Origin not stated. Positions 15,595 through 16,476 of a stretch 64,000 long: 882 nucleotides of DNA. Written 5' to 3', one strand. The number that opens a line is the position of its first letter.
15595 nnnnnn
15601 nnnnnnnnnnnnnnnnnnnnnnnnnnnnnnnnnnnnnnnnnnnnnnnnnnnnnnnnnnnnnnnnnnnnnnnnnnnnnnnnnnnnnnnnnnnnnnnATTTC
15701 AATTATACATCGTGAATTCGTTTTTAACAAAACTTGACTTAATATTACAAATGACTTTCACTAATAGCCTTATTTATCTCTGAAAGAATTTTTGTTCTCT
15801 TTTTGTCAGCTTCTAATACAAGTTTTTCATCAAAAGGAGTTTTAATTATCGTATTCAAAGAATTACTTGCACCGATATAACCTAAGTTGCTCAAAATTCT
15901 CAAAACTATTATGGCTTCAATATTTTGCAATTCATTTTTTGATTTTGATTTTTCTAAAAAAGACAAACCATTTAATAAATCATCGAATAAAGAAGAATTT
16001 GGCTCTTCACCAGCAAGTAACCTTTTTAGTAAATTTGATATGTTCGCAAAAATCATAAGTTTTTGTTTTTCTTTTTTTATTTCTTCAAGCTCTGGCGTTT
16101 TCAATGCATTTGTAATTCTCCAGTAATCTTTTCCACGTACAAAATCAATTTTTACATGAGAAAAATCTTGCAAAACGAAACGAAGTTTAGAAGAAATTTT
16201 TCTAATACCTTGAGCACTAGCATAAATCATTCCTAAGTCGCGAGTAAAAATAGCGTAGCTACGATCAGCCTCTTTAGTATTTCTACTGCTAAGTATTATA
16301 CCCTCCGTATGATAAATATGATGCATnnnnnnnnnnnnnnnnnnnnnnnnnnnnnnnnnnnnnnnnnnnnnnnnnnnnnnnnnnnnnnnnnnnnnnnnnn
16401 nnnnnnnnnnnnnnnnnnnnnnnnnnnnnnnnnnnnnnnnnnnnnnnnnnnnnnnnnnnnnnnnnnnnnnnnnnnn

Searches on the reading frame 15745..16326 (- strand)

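Call 8: search_protein_families(library=pfam, proteins=[window:15745-16326:-])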
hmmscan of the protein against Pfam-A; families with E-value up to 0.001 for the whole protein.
window:15745-16326:- (193 aa): 2 families
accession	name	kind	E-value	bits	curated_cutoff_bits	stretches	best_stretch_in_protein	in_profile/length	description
PF11967.14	RecO_N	-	2.2e-13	50.5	27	1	1-73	1-73/80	Recombination protein O N terminal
PF02565.21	RecO_C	-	2e-06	28.1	22.1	1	89-150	6-64/157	Recombination protein O C terminal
